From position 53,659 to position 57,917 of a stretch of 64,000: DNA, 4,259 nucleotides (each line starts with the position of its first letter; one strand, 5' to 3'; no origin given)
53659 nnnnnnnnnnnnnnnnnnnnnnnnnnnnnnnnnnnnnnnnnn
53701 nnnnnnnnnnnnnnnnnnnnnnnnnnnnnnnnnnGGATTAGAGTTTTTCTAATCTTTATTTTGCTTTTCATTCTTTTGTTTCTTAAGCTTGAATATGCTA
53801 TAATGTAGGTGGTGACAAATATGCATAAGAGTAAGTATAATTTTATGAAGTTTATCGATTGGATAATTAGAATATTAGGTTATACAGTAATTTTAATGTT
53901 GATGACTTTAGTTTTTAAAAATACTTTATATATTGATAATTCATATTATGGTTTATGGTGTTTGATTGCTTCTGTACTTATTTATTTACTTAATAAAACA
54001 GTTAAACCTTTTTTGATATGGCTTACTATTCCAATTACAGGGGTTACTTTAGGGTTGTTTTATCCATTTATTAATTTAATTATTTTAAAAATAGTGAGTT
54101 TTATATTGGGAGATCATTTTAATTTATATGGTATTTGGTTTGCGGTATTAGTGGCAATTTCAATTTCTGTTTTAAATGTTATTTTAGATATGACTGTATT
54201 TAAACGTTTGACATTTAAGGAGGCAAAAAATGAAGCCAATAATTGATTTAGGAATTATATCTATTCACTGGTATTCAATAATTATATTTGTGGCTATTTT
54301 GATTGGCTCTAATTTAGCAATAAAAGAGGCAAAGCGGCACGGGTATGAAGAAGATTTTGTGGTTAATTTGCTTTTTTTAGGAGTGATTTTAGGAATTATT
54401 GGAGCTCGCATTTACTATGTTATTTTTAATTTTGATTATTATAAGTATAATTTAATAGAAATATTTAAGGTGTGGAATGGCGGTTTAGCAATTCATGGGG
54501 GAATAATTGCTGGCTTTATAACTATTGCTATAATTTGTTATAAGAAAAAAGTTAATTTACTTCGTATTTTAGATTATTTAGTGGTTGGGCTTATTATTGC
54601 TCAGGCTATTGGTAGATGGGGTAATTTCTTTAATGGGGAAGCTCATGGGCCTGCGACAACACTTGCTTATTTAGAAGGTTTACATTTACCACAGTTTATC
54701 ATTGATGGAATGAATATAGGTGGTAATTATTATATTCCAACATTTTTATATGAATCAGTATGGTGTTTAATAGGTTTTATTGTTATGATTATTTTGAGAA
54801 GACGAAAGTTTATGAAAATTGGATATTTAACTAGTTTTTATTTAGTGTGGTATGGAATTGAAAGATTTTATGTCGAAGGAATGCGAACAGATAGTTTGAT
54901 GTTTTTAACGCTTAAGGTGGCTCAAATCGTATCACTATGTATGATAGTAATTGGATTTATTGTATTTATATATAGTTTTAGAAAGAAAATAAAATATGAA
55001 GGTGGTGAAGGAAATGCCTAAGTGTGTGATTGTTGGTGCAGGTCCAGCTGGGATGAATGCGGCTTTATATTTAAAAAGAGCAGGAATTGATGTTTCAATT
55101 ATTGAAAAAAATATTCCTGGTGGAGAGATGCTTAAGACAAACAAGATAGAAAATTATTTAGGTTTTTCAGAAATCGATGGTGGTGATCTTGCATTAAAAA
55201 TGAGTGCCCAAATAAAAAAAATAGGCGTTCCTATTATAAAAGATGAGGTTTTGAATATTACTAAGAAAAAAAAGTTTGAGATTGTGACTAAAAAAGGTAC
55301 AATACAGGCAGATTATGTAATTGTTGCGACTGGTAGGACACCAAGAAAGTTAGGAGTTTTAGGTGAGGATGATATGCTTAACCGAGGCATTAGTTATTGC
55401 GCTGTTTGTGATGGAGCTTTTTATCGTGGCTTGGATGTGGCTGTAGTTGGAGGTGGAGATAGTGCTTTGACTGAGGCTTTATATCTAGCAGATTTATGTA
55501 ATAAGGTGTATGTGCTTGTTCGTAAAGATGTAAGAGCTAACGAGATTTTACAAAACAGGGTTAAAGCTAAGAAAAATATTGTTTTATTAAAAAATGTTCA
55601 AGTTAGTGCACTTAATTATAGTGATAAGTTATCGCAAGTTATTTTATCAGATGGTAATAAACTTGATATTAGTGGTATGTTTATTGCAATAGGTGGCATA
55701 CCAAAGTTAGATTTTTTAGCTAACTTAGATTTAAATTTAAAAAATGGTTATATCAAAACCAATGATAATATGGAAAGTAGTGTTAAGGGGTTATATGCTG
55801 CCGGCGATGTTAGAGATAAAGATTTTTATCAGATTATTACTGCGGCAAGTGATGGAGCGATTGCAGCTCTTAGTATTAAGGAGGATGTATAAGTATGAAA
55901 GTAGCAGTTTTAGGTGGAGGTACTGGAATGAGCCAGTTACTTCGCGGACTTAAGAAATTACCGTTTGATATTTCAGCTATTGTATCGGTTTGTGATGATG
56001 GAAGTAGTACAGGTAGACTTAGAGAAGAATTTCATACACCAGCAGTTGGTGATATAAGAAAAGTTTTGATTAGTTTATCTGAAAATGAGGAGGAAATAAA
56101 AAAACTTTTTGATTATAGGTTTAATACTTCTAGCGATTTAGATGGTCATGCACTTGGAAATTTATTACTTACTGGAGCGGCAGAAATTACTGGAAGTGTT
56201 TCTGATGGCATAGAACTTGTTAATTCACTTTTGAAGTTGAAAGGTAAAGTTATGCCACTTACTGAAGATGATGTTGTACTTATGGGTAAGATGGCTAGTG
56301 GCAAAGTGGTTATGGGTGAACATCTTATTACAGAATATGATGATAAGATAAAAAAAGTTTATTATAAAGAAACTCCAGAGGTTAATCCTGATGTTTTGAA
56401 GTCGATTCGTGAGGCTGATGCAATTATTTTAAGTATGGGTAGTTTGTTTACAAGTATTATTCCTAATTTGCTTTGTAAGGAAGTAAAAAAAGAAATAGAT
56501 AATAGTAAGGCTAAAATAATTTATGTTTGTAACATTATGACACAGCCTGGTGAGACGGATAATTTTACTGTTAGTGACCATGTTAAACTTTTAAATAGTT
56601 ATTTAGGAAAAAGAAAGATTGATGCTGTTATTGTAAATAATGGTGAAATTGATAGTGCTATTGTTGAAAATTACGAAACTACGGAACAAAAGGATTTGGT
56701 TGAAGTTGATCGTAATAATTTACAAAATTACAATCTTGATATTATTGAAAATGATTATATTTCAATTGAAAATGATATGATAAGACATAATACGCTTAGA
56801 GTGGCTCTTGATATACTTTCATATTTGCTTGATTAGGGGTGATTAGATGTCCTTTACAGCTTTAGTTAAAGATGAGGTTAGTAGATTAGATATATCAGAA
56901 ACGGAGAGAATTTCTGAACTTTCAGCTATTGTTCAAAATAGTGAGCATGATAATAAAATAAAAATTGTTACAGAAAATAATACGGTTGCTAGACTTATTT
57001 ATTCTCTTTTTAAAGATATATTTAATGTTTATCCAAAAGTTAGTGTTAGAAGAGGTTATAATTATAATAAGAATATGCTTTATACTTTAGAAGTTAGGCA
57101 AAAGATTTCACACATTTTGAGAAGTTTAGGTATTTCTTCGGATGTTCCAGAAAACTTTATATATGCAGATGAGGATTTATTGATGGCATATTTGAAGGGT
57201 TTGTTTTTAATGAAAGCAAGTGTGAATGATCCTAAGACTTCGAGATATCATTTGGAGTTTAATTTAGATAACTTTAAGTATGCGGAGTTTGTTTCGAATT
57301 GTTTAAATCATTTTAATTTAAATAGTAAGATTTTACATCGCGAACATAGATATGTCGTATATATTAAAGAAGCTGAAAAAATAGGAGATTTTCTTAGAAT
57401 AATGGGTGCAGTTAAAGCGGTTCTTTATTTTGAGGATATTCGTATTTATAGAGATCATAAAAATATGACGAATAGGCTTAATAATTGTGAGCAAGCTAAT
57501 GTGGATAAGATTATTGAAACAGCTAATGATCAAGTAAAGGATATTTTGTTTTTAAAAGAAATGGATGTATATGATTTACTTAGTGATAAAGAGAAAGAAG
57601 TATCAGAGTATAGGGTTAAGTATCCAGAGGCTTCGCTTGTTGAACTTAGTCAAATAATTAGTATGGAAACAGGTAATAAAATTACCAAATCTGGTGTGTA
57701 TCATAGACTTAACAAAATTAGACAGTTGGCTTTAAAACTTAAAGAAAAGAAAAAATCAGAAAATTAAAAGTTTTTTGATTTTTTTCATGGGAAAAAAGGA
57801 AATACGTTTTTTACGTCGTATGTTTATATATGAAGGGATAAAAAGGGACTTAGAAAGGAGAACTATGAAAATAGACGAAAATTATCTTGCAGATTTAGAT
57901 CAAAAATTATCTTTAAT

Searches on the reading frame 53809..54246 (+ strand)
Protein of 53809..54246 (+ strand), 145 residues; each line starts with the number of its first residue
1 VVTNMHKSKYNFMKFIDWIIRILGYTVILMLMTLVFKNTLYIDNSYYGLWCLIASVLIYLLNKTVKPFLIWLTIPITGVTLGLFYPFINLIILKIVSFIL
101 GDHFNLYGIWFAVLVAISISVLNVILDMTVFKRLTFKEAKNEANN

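Call 38: search_protein_families(library=pfam, proteins=[window:53809-54246:+], max_evalue=0.00001)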
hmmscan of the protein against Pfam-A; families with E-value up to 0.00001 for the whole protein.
window:53809-54246:+ (145 aa): 1 family
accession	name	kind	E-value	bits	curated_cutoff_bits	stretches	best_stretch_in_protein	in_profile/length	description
PF04020.18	Phage_holin_4_2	-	7.9e-16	59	28.8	1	17-125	2-105/105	Mycobacterial 4 TMS phage holin, superfamily IV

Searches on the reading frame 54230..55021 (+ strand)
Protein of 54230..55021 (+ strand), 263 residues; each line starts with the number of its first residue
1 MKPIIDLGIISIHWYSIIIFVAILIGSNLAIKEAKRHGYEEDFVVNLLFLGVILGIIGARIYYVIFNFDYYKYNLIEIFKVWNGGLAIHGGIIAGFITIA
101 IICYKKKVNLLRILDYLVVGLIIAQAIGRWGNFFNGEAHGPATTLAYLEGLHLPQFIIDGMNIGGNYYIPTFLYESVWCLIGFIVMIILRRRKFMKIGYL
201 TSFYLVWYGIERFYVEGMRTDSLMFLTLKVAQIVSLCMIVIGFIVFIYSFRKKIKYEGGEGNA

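Call 38: search_protein_families(library=pfam, proteins=[window:54230-55021:+], max_evalue=0.00001)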
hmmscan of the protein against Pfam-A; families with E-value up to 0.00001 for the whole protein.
window:54230-55021:+ (263 aa): 1 family
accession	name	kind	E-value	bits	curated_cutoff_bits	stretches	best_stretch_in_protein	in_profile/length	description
PF01790.23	LGT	-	4e-71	239.6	24.9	1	4-248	3-240/240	Prolipoprotein diacylglyceryl transferase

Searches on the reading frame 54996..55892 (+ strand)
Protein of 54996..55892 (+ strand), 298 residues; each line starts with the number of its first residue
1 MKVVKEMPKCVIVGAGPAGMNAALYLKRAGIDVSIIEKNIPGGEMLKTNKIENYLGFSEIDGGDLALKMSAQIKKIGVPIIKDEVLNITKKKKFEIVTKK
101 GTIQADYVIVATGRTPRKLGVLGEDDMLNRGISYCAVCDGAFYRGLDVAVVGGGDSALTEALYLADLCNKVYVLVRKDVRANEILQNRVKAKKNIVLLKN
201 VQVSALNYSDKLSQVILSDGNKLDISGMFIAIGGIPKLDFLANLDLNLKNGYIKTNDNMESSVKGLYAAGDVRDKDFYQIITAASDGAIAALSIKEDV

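Call 38: search_protein_families(library=pfam, proteins=[window:54996-55892:+], max_evalue=0.00001)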
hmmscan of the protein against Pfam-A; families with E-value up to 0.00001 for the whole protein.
window:54996-55892:+ (298 aa): 12 families
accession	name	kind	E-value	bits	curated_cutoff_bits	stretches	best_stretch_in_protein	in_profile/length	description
PF07992.20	Pyr_redox_2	-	6.3e-49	167.4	26.1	1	9-287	2-291/291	Pyridine nucleotide-disulphide oxidoreductase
PF13738.12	Pyr_redox_3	-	7.7e-32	111.2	30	2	82-270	101-305/305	Pyridine nucleotide-disulphide oxidoreductase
PF00070.33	Pyr_redox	-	8e-14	52.4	22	1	148-219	2-81/82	Pyridine nucleotide-disulphide oxidoreductase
PF01266.30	DAO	-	1.2e-12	48.5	27.9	0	10-43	2-37/353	FAD dependent oxidoreductase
PF03486.20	HI0933_like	-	9.2e-10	38.8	50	0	9-41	2-34/244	HI0933-like protein Rossmann domain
PF01946.23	Thi4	-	1.5e-08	34.6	26.2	0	10-43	20-55/235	Thi4 family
PF01494.25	FAD_binding_3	-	4.7e-08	33.1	22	1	10-38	4-32/349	FAD binding domain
PF00890.30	FAD_binding_2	-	5.2e-08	32.9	20.4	0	11-39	3-31/414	FAD binding domain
PF13450.12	NAD_binding_8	-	7.6e-08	33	21.9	1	12-45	1-35/68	NAD(P)-binding Rossmann-like domain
PF01134.28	GIDA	-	7.8e-07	28.9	22.1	0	9-40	1-32/391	Glucose inhibited division protein A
PF13454.12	NAD_binding_9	-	4.4e-06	27.2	21.8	0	11-47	1-42/155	FAD-NAD(P)-binding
PF13241.12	NAD_binding_7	-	9.7e-06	26.6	22.1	0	9-48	9-41/104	Putative NAD(P)-binding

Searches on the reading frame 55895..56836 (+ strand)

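Call 38: search_protein_families(library=pfam, proteins=[window:55895-56836:+], max_evalue=0.00001)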
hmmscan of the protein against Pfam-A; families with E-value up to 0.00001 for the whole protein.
window:55895-56836:+ (313 aa): 1 family
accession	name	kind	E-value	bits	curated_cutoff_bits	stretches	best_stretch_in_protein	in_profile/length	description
PF01933.23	CofD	-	7.6e-96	321.1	30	1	3-288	1-289/290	2-phospho-L-lactate transferase CofD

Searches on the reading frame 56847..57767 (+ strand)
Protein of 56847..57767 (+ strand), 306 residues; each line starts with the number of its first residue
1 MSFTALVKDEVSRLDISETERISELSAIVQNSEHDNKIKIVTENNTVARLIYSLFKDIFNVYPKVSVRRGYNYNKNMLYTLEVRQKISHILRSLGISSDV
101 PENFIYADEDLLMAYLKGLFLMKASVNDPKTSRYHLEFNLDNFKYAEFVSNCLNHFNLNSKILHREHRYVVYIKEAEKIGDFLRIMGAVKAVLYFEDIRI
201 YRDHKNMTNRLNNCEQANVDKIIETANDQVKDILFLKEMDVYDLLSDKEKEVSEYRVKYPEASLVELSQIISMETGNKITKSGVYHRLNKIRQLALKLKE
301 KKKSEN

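Call 38: search_protein_families(library=pfam, proteins=[window:56847-57767:+], max_evalue=0.00001)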
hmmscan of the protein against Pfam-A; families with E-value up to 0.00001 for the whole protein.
window:56847-57767:+ (306 aa): 3 families
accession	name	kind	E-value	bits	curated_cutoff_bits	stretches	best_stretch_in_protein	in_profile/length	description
PF14527.11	LAGLIDADG_WhiA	-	1.6e-28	99.1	23.2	1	114-204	3-92/93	WhiA LAGLIDADG-like domain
PF02650.20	HTH_WhiA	-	2.3e-24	86.1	27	1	209-295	2-84/84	WhiA C-terminal HTH domain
PF10298.14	WhiA_N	-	1.8e-17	63.6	23.4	1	26-96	15-85/86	WhiA N-terminal LAGLIDADG-like domain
